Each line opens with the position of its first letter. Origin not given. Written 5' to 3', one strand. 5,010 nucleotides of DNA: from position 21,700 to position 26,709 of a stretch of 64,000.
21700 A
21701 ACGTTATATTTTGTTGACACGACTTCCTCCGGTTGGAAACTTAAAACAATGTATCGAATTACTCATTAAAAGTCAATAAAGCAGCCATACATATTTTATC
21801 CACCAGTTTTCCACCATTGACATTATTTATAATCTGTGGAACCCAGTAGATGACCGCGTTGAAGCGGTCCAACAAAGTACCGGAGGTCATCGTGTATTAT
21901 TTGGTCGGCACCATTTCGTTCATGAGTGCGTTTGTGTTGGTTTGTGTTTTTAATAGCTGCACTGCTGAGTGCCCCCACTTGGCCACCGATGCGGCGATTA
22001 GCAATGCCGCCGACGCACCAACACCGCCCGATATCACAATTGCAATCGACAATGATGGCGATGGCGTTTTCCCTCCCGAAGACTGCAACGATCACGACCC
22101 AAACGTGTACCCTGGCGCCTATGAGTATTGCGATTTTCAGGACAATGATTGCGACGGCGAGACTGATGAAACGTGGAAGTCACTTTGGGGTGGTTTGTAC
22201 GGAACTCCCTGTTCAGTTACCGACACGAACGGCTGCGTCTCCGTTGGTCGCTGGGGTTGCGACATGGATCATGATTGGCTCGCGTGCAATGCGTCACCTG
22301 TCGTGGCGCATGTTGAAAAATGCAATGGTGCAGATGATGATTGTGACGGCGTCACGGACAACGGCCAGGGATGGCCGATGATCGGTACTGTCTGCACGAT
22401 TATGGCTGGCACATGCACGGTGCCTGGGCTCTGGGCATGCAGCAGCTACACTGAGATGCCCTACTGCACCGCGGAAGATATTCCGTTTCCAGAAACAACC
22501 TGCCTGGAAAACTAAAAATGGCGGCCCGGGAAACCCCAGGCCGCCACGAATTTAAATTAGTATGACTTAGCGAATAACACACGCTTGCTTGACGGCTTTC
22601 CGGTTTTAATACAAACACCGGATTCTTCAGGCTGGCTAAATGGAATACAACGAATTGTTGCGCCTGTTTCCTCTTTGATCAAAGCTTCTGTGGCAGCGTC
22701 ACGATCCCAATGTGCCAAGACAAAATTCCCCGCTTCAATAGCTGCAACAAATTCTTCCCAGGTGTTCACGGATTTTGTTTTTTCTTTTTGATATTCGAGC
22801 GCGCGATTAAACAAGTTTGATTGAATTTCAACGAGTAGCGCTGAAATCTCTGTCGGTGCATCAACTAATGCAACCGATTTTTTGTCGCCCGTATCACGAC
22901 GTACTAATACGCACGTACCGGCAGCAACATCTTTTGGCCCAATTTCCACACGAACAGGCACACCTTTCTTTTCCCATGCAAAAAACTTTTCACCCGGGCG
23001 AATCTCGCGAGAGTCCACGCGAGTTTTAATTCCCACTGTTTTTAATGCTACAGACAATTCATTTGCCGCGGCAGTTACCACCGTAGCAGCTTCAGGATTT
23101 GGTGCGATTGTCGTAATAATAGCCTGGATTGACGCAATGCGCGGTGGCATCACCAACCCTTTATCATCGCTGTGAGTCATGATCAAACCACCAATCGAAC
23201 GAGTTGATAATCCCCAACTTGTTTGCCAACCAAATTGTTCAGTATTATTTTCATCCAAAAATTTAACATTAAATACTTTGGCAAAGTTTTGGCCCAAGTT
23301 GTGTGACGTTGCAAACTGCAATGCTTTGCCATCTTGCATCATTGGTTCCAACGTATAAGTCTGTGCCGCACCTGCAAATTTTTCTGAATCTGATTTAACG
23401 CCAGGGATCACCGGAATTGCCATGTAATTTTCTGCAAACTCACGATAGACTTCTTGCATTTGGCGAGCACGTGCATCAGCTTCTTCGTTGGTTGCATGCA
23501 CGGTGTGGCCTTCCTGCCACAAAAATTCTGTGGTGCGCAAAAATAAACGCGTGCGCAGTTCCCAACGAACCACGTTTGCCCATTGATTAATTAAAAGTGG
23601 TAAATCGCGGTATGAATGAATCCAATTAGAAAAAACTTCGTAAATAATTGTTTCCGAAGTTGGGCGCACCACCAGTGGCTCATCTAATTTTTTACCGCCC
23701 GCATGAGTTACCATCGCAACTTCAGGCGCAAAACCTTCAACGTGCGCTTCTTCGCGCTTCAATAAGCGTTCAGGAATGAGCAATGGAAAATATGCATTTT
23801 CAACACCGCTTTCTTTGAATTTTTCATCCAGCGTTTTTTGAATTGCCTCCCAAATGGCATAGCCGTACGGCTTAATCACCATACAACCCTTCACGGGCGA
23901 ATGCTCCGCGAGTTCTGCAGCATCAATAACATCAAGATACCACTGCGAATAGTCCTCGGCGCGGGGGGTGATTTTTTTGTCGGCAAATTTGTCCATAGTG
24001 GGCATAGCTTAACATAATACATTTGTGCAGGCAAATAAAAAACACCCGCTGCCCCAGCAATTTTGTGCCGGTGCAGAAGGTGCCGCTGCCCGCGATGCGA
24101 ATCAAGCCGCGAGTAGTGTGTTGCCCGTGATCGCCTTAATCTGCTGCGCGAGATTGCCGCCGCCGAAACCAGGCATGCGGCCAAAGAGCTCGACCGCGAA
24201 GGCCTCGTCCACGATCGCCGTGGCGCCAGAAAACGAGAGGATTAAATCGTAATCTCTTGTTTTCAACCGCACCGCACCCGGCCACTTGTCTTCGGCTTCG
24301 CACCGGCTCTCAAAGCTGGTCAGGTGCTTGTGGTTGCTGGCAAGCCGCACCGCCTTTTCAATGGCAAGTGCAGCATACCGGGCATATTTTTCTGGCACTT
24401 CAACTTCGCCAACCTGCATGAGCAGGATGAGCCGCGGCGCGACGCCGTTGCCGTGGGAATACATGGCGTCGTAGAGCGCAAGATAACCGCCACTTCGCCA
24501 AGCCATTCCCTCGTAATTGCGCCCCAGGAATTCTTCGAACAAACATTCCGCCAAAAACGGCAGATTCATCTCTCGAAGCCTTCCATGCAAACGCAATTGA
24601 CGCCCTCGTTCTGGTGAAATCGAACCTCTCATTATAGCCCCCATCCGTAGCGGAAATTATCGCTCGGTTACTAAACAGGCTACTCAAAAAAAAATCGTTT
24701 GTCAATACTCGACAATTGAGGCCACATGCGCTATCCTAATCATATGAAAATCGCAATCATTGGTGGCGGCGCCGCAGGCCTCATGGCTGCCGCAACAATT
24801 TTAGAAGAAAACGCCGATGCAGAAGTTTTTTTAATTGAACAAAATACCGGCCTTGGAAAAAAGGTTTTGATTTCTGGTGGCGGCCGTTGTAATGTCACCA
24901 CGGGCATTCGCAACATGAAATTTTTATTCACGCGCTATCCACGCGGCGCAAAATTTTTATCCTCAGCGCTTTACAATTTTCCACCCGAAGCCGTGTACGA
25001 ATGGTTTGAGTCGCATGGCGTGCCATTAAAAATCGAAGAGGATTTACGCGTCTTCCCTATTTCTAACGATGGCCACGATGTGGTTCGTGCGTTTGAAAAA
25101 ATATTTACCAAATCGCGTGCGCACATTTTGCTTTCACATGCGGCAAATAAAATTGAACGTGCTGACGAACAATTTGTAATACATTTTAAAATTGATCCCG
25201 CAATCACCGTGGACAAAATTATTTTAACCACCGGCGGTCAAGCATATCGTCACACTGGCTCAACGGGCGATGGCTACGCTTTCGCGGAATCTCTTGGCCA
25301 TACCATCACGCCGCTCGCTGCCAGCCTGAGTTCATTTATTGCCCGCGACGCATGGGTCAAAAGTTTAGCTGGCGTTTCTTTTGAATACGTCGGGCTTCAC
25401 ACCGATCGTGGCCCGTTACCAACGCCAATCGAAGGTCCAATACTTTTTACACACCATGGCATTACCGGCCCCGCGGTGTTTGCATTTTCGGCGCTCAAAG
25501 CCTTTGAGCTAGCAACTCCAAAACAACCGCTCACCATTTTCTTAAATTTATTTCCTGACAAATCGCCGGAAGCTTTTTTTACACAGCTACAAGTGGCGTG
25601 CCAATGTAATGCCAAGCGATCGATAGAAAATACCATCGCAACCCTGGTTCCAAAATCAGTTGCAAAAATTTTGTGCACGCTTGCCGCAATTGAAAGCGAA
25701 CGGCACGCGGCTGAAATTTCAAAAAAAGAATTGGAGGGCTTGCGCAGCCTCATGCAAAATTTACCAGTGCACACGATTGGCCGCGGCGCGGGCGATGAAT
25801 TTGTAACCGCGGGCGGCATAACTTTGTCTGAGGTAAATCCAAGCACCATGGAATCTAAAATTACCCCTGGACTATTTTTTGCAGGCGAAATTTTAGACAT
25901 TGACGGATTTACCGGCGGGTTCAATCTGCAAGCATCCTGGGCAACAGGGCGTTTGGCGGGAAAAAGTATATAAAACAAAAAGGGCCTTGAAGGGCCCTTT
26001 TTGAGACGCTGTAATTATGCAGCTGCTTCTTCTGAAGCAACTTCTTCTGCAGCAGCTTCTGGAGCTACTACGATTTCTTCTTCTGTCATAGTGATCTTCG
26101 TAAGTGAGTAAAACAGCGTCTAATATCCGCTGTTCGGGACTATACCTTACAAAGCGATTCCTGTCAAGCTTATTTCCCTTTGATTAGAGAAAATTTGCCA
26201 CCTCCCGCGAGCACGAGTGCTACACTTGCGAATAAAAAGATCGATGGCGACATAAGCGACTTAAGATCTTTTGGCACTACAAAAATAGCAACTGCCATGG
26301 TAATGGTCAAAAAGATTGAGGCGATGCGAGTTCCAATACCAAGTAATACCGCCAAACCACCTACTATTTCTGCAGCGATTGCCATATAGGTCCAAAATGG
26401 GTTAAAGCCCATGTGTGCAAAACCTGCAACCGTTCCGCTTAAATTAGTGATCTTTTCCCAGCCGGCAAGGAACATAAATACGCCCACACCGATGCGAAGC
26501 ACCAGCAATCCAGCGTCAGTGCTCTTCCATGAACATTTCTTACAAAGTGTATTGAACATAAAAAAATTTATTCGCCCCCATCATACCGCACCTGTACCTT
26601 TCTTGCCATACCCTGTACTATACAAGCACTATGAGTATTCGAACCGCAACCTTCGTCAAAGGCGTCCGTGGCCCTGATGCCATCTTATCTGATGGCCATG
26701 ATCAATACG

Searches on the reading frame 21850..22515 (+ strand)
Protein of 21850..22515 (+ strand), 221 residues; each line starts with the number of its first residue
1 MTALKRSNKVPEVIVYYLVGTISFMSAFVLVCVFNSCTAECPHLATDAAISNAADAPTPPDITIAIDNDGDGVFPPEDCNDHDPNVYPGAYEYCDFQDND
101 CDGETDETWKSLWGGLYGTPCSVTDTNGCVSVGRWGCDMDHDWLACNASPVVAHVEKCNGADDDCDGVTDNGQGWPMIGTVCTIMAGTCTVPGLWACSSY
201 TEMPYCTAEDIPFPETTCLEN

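Call 65: search_protein_families(library=pfam, proteins=[window:21850-22515:+], max_evalue=0.00001)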
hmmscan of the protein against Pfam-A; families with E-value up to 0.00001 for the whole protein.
window:21850-22515:+ (221 aa): 1 family
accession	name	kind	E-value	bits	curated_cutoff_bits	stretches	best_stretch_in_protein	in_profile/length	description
PF11617.13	Cu-binding_MopE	-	1.8e-13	50.9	27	1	78-107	1-30/30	Putative metal-binding motif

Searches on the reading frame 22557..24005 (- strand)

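Call 65: search_protein_families(library=pfam, proteins=[window:22557-24005:-], max_evalue=0.00001)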
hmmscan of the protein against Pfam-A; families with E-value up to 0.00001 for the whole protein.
window:22557-24005:- (482 aa): 3 families
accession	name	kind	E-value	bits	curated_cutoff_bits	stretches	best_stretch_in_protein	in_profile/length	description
PF09180.16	ProRS-C_1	-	8.1e-25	87.2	31.5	1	416-482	1-71/71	Prolyl-tRNA synthetase, C-terminal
PF00587.30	tRNA-synt_2b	-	1.8e-18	67.6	29.3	1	108-272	8-173/179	tRNA synthetase class II core domain (G, H, P, S and T)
PF03129.25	HGTP_anticodon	-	4.7e-16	59.1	21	1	299-389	6-93/94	Anticodon binding domain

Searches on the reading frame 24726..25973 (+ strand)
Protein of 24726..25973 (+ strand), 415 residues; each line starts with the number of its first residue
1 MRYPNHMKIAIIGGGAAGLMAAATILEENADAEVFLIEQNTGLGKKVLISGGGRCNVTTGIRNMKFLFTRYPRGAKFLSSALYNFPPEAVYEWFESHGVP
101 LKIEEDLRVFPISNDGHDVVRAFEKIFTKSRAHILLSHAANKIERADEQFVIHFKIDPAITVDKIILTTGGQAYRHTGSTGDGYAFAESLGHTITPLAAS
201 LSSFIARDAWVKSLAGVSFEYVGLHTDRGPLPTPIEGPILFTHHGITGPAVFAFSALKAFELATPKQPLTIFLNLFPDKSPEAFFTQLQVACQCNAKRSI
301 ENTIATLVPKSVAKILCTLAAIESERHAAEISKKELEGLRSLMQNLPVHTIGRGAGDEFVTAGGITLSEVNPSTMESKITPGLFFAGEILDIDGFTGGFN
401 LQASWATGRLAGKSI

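Call 65: search_protein_families(library=pfam, proteins=[window:24726-25973:+], max_evalue=0.00001)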
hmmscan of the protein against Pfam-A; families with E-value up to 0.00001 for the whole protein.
window:24726-25973:+ (415 aa): 4 families
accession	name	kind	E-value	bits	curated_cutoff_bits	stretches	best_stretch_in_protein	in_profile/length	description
PF03486.20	HI0933_like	-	5.1e-78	262.3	50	1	8-413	2-243/244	HI0933-like protein Rossmann domain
PF22780.1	HI0933_like_1st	-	5.1e-22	78.9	27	1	199-352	2-156/165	HI0933-like protein barrel and H2TH domain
PF07992.20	Pyr_redox_2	-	3.7e-06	27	26.1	0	7-178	1-115/291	Pyridine nucleotide-disulphide oxidoreductase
PF13454.12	NAD_binding_9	-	9.7e-06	26.1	21.8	0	10-171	1-154/155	FAD-NAD(P)-binding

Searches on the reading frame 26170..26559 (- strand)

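Call 65: search_protein_families(library=pfam, proteins=[window:26170-26559:-], max_evalue=0.00001)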
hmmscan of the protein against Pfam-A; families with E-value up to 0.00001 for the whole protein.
window:26170-26559:- (129 aa): 1 family
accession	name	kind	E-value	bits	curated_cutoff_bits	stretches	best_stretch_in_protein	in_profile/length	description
PF07681.17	DoxX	-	5.2e-22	78.7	23.6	1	17-95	1-83/85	DoxX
